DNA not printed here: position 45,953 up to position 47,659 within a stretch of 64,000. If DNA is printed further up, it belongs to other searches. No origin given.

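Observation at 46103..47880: Lower-GC pocket encoding two Sec-signal, cysteine-rich secreted proteins, one of them Pro/Cys-repeat rich and 468 aa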

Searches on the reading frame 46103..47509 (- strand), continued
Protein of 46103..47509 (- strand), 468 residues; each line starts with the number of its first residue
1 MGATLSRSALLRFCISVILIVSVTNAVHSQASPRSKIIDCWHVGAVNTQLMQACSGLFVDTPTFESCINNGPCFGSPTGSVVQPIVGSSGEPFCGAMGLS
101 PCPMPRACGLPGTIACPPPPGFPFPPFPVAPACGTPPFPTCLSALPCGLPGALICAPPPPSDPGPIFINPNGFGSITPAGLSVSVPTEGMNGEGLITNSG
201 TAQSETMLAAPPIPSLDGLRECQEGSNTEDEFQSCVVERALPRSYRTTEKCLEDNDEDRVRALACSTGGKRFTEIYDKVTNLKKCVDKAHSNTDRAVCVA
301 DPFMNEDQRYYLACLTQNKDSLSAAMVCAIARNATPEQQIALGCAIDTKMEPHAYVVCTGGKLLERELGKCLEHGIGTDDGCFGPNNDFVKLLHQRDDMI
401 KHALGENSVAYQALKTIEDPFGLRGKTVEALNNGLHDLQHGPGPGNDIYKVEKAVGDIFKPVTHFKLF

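Call 52: fold_search(model_id=the predicted structure, library=viral)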
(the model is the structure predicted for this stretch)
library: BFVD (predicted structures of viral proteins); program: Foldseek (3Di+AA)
matches with E <= 10: 39; with E <= 0.001: 0
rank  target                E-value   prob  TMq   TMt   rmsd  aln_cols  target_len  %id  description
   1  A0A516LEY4            3.9e-01  0.08  0.08  0.09  34.1       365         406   13  (no name in the UniProt tables at hand)
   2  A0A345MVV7            1.4e+00  0.06  0.11  0.11  31.9       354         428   16  (no name in the UniProt tables at hand)
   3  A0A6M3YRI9            1.4e+00  0.03  0.09  0.10  45.0       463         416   16  Uncharacterized protein [Riboviria sp.]
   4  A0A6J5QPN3            2.0e+00  0.06  0.11  0.07  18.1       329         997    9  DUF4214 domain-containing protein [uncultured Caudovirales phage]
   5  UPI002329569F         2.0e+00  0.03  0.08  0.09  27.1       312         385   10  (no name look-up for this kind of identifier)
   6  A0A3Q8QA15            2.6e+00  0.38  0.09  0.44   9.5        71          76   13  Uncharacterized protein [Sulfolobales Beppu rod-shaped virus 1]
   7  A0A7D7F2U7            3.2e+00  0.03  0.07  0.08  39.4       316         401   13  Uncharacterized protein [hymenopteran rhabdo-related virus 109]
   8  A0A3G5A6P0            3.4e+00  0.04  0.11  0.16  29.5       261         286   12  Uncharacterized protein [Hyperionvirus sp.]
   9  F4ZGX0                3.8e+00  0.04  0.09  0.15  28.2       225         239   12  (no name in the UniProt tables at hand)
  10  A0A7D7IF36            4.0e+00  0.03  0.10  0.13  28.8       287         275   12  Scaffolding protein [Vibrio phage phiV141]
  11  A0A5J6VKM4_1          4.2e+00  0.02  0.10  0.06  33.3       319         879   12  Uncharacterized protein [Megaviridae environmental sample]
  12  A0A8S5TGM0            4.4e+00  0.04  0.10  0.15  20.1       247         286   12  Uncharacterized protein [Myoviridae sp. ctIty1]
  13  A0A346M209            4.4e+00  0.02  0.08  0.07  31.0       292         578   10  Dicistrovirus capsid-polyprotein C-terminal domain-containing protein [Culex Iflavi-like virus 3]
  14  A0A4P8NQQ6            4.6e+00  0.02  0.09  0.08  27.4       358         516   10  (no name in the UniProt tables at hand)
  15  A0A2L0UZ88            5.1e+00  0.01  0.08  0.07  30.6       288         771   11  Uncharacterized protein [Agrobacterium phage Atu_ph07]
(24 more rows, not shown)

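Call 53: get_annotated_region(hit=H29, flank=6000)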
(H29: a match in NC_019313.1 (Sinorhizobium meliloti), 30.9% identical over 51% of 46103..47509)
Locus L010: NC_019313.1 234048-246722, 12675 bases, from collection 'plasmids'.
description: Sinorhizobium meliloti plasmid pHRC017, complete sequence
organism: Sinorhizobium meliloti (NCBI taxid 382)
taxonomy: Bacteria; Pseudomonadota; Alphaproteobacteria; Hyphomicrobiales; Rhizobiaceae; Sinorhizobium; Sinorhizobium meliloti
host: -; source: Medicago sativa ssp. falcata,root nodules; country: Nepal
typing (MOB-suite, as given by PLSDB): conjugative; replicon rep_cluster_492,rep_cluster_946; relaxase MOBP; mating-pair formation MPF_T
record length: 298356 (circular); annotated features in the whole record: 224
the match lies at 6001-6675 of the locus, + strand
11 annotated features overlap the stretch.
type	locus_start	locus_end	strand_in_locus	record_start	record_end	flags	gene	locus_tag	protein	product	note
CDS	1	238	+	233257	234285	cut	virB11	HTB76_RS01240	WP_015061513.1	P-type DNA transfer ATPase VirB11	GO:0044097 - secretion by the type IV secretion system [Evidence IEA]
CDS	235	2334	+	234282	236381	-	-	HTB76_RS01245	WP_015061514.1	type IV secretory system conjugative DNA transfer family protein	-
CDS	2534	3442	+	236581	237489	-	-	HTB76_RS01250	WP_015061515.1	tyrosine-type recombinase/integrase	GO:0015074 - DNA integration [Evidence IEA]; GO:0006310 - DNA recombination [Evidence IEA]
CDS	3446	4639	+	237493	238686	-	-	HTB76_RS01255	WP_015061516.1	IS91 family transposase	-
CDS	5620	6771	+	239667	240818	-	-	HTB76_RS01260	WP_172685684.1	hypothetical protein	-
CDS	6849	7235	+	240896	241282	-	-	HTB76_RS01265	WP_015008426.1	transposase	GO:0006313 - DNA transposition [Evidence IEA]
CDS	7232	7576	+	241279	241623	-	tnpB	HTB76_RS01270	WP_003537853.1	IS66 family insertion sequence element accessory protein TnpB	-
CDS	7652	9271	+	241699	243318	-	-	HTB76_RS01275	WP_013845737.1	IS66 family transposase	-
CDS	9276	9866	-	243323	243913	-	-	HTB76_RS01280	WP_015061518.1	transposase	-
CDS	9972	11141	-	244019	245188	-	-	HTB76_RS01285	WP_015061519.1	Xaa-Pro peptidase family protein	GO:0006508 - proteolysis [Evidence IEA]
CDS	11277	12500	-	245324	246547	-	-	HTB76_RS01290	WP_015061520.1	M20 family metallopeptidase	-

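Call 55: search_protein_families(library=ncbifam, proteins=[window:46103-47509:-, P0008, P0038, P0050, P0051], max_evalue=0.1)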
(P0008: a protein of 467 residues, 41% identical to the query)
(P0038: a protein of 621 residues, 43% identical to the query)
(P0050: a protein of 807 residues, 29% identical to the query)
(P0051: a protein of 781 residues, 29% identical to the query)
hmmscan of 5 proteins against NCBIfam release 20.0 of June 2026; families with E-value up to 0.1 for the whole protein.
window:46103-47509:- (468 aa): 0 families

P0008 (467 aa): 0 families

P0038 (621 aa): 35 families (the best 25 are shown)
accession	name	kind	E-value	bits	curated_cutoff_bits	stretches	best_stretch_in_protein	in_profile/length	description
NF040959.1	MamA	equivalog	1.7e-35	122.3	200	2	195-326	65-196/204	magnetosome protein MamA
TIGR02917.1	PEP_TPR_lipo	equivalog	7.7e-32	110.1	312.2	2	59-305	86-331/899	XrtA/PEP-CTERM system TPR-repeat protein PrsT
NF033758.1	gliding_GltE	equivalog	1.6e-22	80.1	225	2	192-324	213-346/411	adventurous gliding motility TPR repeat lipoprotein GltE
TIGR00990.1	3a0801s09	subfamily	7.5e-22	77.7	757.25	3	214-310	344-440/615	mitochondrial import receptor subunit TOM70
TIGR02521.1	type_IV_pilW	equivalog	3.8e-20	72.4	154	3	51-207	12-175/234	type IV pilus biogenesis/stability protein PilW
TIGR04510.1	mod_pep_cyc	subfamily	8.7e-20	70.8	400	3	270-333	399-462/814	putative peptide modification system cyclase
NF047558.1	TPR_END_plus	domain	9.6e-20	70.3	32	3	271-302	1-32/56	TPR end-of-group domain-containing protein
NF008391.2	PRK11189.1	equivalog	4.1e-19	69.2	250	3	61-163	61-163/297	lipoprotein NlpI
NF007302.0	PRK09782.1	equivalog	6.5e-17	60.8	1223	4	147-233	593-678/990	phage receptor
NF033762.1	social_mot_Tgl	equivalog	1.1e-16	61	225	2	115-274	47-209/252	social motility TPR repeat lipoprotein Tgl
NF047507.1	TPR_BatC_Lepto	exception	1.6e-14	53.9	175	1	200-237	95-132/214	TPR repeat-containing protein BatC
TIGR02552.1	LcrH_SycD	equivalog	3.5e-13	49.4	104.8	3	122-232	7-117/136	SycD/LcrH family type III secretion system chaperone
NF008520.0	PRK11447.1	equivalog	1.4e-10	39.6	858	3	236-301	268-335/1157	cellulose synthase complex outer membrane protein BcsC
NF002725.1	PRK02603.1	equivalog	1.7e-09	37.9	143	0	186-245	54-116/173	photosystem I assembly protein Ycf3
NF033920.0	C39_PA2778_fam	equivalog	4.6e-09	36.1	150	2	142-232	165-255/255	PA2778 family cysteine peptidase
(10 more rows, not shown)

P0050 (807 aa): 1 family
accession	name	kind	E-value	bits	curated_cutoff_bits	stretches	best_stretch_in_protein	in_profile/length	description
NF006985.0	PRK09450.2-5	equivalog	0.096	10.8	1866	0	14-87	767-841/951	class I adenylate cyclase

P0051 (781 aa): 1 family
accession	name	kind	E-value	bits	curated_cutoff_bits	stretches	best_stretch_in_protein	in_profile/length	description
NF010011.0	PRK13484.1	equivalog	0.078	11.2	1197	0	207-288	71-149/682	IreA family TonB-dependent siderophore receptor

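Call 56: search_protein_families(library=padloc, proteins=[window:46103-47509:-, P0008], max_evalue=0.1)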
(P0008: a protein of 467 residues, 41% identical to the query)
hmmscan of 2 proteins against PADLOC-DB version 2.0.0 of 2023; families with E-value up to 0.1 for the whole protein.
window:46103-47509:- (468 aa): 0 families

P0008 (467 aa): 0 families

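Call 57: find_related_loci(query=A1, collection=genome_contigs, flank=6000)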
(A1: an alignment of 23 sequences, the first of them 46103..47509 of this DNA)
Query A1 (468 aa) in genome_contigs; peptide patterns used: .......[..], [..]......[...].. (x = any residue, [..] = any of these).
54 stretches matched a pattern; 38 encode a relative of the query (tblastn E <= 1e-3); 38 distinct loci.
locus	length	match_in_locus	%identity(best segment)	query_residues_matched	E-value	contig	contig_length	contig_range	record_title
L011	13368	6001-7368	43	6-468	5e-118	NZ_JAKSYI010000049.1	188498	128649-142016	Methylobacterium sp. J-078 k141_5334, whole genome shotgun sequence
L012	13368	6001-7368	40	5-462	3e-101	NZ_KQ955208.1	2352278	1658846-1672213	Paracoccus aminovorans strain HPD-2 Scaffold1, whole genome shotgun sequence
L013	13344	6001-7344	41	4-463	7e-96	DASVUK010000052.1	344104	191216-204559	MAG TPA_asm: Pseudomonas sp. isolate SMAG_U3315 k141_364960, whole genome shotgun sequence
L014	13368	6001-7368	46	10-457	4e-113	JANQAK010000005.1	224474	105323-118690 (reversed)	MAG: Afipia sp. isolate 46_gen_w_cov.30 c207, whole genome shotgun sequence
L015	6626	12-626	43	262-462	3e-52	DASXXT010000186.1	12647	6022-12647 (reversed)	MAG TPA_asm: Roseiarcus sp. isolate SMAG_U4805 k141_5030627, whole genome shotgun sequence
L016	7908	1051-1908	30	163-460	8e-29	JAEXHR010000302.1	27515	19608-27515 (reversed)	MAG: Proteobacteria bacterium isolate OH_HBlB_117 k127_306171, whole genome shotgun sequence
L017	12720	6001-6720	30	215-450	8e-26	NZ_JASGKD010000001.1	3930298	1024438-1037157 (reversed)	MAG: Hyphomicrobium sp. isolate 5N538 JMF-2111-06-0005.ont.bin.538_0, whole genome shotgun sequence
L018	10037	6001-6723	30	232-462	1e-24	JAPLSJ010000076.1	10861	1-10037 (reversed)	MAG: Arenimonas sp. isolate LacPavin_0920_WC90_MAG_70_12 LacPavin_0920_WC90_scaffold_826776, whole genome shotgun sequen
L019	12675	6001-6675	31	216-456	5e-24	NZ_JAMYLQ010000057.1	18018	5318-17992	Mesorhizobium sp. M1312 M1312_contig00057, whole genome shotgun sequence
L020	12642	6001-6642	56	243-455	4e-22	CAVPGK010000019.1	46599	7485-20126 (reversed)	MAG: Nitrospirota bacterium isolate MFD10007.bin.2.128 genome assembly, contig: contig_61869, whole genome shotgun seque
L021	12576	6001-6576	31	231-395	1e-21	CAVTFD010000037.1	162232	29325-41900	MAG: uncultured Alphaproteobacteria bacterium isolate MFD09286.bin.1.141 genome assembly, contig: contig_53100, whole ge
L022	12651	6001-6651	29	221-433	2e-20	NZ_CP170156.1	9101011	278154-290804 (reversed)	Bradyrhizobium sp. ma5 chromosome, complete genome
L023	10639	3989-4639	27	221-433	9e-19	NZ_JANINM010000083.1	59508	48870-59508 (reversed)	MAG: Mesorhizobium sp. isolate Bin.005_Forest NODE_132_length_59508_cov_8.209325, whole genome shotgun sequence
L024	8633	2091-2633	31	221-390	2e-18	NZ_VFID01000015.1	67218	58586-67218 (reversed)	Pseudoxanthomonas sp. z9 Scaffold1_15, whole genome shotgun sequence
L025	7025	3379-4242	29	214-394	1e-17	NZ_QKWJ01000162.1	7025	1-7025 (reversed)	Cupriavidus lacunae strain S23 Cupriavidus_S23_162, whole genome shotgun sequence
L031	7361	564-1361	28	221-425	3e-16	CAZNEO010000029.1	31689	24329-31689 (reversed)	MAG TPA_asm: uncultured Sphingorhabdus sp. isolate binchicken_co214_107 genome assembly, contig: NODE_1221_length_31689_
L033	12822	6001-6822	28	221-409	7e-16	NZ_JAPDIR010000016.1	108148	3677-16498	Sphingomonas sp. CBMAI 2297 NODE_16_length_108148_cov_49.555915, whole genome shotgun sequence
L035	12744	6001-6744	26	169-406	9e-16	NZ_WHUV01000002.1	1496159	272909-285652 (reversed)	Pseudomonas piscis strain MC042 Scaffold2_1, whole genome shotgun sequence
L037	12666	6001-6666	27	219-432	1e-14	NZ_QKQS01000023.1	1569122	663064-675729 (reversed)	Rhodopseudomonas palustris strain XCP PROK_000023, whole genome shotgun sequence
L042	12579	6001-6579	24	221-406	7e-14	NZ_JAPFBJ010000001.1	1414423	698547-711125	Sphingobium sp. DEHP117 contig1, whole genome shotgun sequence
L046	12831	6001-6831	23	204-435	1e-9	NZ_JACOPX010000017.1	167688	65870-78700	Pseudomonas neuropathica strain P155 Seq17, whole genome shotgun sequence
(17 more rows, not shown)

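Call 58: find_related_loci(query=A1, collection=viral_contigs, flank=8000)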
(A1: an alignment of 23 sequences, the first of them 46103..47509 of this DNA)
Query A1 (468 aa) in viral_contigs; peptide patterns used: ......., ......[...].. (x = any residue, [..] = any of these).
19 stretches matched a pattern; 5 encode a relative of the query (tblastn E <= 1e-3); 5 distinct loci.
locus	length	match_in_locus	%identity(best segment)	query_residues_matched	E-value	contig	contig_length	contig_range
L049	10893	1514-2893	40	2-463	3e-99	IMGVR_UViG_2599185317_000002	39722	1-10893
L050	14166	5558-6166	25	241-458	3e-15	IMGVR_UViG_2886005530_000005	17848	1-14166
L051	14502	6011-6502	25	219-371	3e-12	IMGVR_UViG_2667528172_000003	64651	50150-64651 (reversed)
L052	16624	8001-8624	25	230-435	9e-12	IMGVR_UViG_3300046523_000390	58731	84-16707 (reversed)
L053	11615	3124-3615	24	219-371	3e-11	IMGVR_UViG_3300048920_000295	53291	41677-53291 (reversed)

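Call 60: search_protein_families(library=pfam, proteins=[L049:10-759:+, L049:3044-4222:-, L049:5190-7931:-, L049:8220-8624:-, L049:8590-9192:+, L049:10121-10843:-, L049:4788-5126:-], max_evalue=0.001)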
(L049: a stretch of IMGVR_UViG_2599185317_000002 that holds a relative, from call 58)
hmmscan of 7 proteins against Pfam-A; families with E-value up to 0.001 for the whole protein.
L049:10-759:+ (249 aa): 0 families

L049:3044-4222:- (392 aa): 5 families
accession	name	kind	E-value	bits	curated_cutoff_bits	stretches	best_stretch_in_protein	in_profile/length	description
PF12167.14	Arm-DNA-bind_2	-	5.1e-17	62.1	22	1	7-69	2-65/65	Arm DNA-binding domain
PF00589.27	Phage_integrase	-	4.9e-16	59.4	27.1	1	183-371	4-165/172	Phage integrase family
PF14659.12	Phage_int_SAM_3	-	2.2e-09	37.9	22.6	1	75-130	1-56/58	Phage integrase, N-terminal SAM-like domain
PF22022.2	Phage_int_M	-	6.3e-05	23.6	27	1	78-167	3-91/96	Phage integrase central domain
PF02899.23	Phage_int_SAM_1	-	0.00054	20.6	22.3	0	102-154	28-78/83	Phage integrase, N-terminal SAM-like domain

L049:5190-7931:- (913 aa): 1 family
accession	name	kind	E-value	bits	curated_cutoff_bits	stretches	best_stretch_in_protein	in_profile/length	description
PF13155.12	Toprim_2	-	4.6e-08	33.7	22.1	1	188-280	1-87/88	Toprim-like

L049:8220-8624:- (134 aa): 2 families
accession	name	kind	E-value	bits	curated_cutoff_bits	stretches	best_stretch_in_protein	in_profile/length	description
PF04606.18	Ogr_Delta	-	2.7e-17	62.8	26.3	1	47-90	2-45/47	Ogr/Delta-like zinc finger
PF13408.12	Zn_ribbon_recom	-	0.00057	20.6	25.3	0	44-76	5-32/58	Recombinase zinc beta ribbon domain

L049:8590-9192:+ (200 aa): 3 families
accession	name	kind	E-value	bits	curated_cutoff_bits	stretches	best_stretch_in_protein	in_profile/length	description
PF01381.28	HTH_3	-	7e-07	29.6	23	1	94-139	1-46/55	Helix-turn-helix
PF13560.12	HTH_31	-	6.5e-06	26.8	27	1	91-132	3-45/64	Helix-turn-helix domain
PF12844.13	HTH_19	-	0.00043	20.6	30.2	1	91-134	1-44/64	Helix-turn-helix domain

L049:10121-10843:- (240 aa): 0 families

L049:4788-5126:- (112 aa): 1 family
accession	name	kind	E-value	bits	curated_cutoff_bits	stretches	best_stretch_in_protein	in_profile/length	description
PF24720.1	DUF7673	-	3.3e-32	110.8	27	1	29-111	2-84/85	Family of unknown function (DUF7673)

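Call 62: search_protein_families(library=pfam, proteins=[L018:6834-7442:+, L031:1550-2161:+, L033:6887-7624:+, L035:6746-7639:+, L042:6801-7421:+, L024:2611-3447:+], max_evalue=0.01)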
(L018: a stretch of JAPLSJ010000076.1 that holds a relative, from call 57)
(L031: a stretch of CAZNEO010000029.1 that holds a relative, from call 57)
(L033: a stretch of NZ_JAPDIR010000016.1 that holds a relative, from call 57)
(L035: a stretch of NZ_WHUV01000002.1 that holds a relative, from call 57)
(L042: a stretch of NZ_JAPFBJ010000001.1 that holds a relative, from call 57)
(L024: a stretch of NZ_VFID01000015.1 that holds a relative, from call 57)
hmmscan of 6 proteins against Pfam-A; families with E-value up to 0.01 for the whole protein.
L018:6834-7442:+ (202 aa): 0 families

L031:1550-2161:+ (203 aa): 0 families

L033:6887-7624:+ (245 aa): 0 families

L035:6746-7639:+ (297 aa): 0 families

L042:6801-7421:+ (206 aa): 0 families

L024:2611-3447:+ (278 aa): 0 families

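Call 69: search_solved_structures(query=L042:4954-6819:+, max_evalue=1)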
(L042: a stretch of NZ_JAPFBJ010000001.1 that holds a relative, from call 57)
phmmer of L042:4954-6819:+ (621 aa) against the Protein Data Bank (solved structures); distinct sequences matched with E-value up to 1: 5.
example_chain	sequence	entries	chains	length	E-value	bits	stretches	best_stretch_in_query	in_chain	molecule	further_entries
5i5e_A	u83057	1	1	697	0.41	12.4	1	128-176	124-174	Transketolase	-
5hgx_A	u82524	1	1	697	0.41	12.4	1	128-176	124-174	Transketolase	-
5i51_A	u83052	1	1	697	0.42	12.4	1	128-176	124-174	Transketolase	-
5i5g_A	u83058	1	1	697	0.42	12.4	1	128-176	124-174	Transketolase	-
5hje_A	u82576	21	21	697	0.42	12.4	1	128-176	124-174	Transketolase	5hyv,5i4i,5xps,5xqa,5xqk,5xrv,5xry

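Call 70: search_protein_families(library=pfam, proteins=[L042:4954-6819:+, L051:5231-6826:+, L037:5581-6792:+, L035:4774-7026:+, L050:3668-6292:+, L046:4291-7035:+], max_evalue=0.1)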
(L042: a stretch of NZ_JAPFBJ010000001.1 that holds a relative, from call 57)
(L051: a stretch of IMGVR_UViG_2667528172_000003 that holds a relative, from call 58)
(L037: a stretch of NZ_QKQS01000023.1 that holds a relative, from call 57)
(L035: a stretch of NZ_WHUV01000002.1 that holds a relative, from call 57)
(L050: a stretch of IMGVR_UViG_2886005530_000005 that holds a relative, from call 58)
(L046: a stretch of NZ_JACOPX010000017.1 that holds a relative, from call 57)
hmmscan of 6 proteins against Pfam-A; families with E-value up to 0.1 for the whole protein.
L042:4954-6819:+ (621 aa): 0 families

L051:5231-6826:+ (531 aa): 0 families

L037:5581-6792:+ (403 aa): 0 families

L035:4774-7026:+ (750 aa): 0 families

L050:3668-6292:+ (874 aa): 0 families

L046:4291-7035:+ (914 aa): 2 families
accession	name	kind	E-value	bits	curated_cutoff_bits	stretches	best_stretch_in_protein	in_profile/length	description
PF17738.7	DUF5575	-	0.039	14.3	24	0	656-706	96-146/170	DUF5575 central RNaseH like domain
PF19875.4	DUF6348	-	0.078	13.3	27.7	0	193-250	26-79/195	Family of unknown function (DUF6348)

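Call 73: search_protein_families(library=pfam, proteins=[L051:2179-3045:+, L051:4058-4474:-, L051:8016-11594:+, L051:12477-12869:-, L052:1280-3361:+, L052:3373-4143:+, L052:8758-9450:+, L052:11967-13349:+, L052:11392-12003:+, L052:10471-10989:-], max_evalue=0.001)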
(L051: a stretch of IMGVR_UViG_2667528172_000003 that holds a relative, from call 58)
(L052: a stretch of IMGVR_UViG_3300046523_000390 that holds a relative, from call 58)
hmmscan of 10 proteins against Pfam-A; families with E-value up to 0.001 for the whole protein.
L051:2179-3045:+ (288 aa): 0 families

L051:4058-4474:- (138 aa): 2 families
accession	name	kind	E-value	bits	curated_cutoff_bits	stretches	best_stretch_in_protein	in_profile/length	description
PF13276.12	HTH_21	-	1.5e-15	57.6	28.1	1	24-76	3-56/60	HTH-like domain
PF00665.32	rve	-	3.4e-10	40.5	32.6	1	103-138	2-39/102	Integrase core domain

L051:8016-11594:+ (1192 aa): 2 families
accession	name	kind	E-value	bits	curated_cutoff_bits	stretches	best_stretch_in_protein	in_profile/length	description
PF05729.18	NACHT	-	9.5e-06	26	26.7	1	334-470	3-160/167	NACHT domain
PF00004.35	AAA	-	0.00082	20.3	21.2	0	335-417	3-73/131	ATPase family associated with various cellular activities (AAA)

L051:12477-12869:- (130 aa): 0 families

L052:1280-3361:+ (693 aa): 0 families

L052:3373-4143:+ (256 aa): 0 families

L052:8758-9450:+ (230 aa): 2 families
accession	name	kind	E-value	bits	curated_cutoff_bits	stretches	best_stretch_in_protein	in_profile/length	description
PF12385.14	Peptidase_C70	-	3.8e-14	53.2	19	1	63-200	12-131/141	Papain-like cysteine protease AvrRpt2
PF13529.12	Peptidase_C39_2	-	3e-08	34.8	24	1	59-193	3-143/143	Peptidase_C39 like family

L052:11967-13349:+ (460 aa): 0 families

L052:11392-12003:+ (203 aa): 0 families

L052:10471-10989:- (172 aa): 0 families
